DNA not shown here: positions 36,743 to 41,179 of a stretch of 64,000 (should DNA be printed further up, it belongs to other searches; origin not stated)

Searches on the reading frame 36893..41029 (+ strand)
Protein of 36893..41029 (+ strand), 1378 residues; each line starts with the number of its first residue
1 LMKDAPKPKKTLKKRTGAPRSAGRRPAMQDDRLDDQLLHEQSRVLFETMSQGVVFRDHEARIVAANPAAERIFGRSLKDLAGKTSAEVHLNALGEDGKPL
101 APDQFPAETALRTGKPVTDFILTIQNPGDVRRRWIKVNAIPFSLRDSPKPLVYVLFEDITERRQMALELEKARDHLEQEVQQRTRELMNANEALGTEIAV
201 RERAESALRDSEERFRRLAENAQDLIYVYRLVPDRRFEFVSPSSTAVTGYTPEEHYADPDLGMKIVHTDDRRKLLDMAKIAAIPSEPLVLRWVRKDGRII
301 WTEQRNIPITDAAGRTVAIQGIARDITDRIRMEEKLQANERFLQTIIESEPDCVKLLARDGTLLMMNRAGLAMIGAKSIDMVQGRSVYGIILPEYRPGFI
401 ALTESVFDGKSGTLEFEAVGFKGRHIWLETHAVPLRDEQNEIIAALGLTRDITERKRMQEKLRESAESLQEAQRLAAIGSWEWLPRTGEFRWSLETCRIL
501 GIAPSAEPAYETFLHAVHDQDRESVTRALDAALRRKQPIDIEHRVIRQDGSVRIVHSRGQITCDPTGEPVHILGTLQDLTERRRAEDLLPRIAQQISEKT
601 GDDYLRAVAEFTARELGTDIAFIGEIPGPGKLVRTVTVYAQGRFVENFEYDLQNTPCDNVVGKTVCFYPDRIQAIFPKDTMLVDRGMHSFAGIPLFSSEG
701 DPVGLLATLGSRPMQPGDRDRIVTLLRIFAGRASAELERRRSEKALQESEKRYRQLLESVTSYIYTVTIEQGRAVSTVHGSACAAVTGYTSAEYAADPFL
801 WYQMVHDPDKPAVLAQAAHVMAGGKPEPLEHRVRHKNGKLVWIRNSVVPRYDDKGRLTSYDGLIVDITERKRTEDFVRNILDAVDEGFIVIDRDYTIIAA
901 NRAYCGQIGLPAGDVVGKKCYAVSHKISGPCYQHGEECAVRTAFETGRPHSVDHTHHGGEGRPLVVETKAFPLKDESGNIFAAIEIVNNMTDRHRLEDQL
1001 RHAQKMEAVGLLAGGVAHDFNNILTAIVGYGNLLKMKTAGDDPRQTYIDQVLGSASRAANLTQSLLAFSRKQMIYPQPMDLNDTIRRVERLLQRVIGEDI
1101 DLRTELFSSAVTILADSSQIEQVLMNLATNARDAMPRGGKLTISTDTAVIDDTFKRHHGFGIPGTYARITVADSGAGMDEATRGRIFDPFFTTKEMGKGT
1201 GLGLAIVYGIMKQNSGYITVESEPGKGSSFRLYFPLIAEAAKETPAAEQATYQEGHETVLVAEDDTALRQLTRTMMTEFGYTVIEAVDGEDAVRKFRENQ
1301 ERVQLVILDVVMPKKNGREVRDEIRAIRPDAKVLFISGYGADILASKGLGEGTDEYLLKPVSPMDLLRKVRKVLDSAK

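Call 70: search_protein_families(library=pfam, proteins=[window:36893-41029:+], max_evalue=0.001)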
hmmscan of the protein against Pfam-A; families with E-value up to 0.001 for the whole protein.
window:36893-41029:+ (1378 aa): 10 families
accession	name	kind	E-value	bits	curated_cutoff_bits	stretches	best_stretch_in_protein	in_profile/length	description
PF08448.16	PAS_4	-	1.3e-67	225.3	23.1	5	881-995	1-110/110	PAS fold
PF08447.18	PAS_3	-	6.9e-56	186.9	25.6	3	491-575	3-88/89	PAS fold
PF13426.13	PAS_9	-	3.9e-47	159.2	27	5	886-992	2-103/103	PAS domain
PF00989.32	PAS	-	5.5e-46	155.7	22.6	5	342-452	2-113/113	PAS fold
PF02518.31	HATPase_c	-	5.6e-22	78.7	26.4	1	1116-1236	2-109/111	Histidine kinase-, DNA gyrase B-, and HSP90-like ATPase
PF00072.30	Response_reg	-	8.6e-21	74.6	30.2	1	1259-1370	1-110/111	Response regulator receiver domain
PF13188.13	PAS_8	-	2.8e-20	71.9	21.8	2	41-87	2-49/65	PAS domain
PF00512.31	HisKA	-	7.1e-09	36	26.9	1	1011-1072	4-64/66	His Kinase A (phospho-acceptor) domain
PF12860.13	PAS_7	-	1.6e-08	35.1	27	0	881-925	1-46/115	PAS fold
PF12282.15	GAF_PdtaS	-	6.6e-05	23.2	23.7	0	927-999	68-137/145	Histidine kinase PdtaS, GAF domain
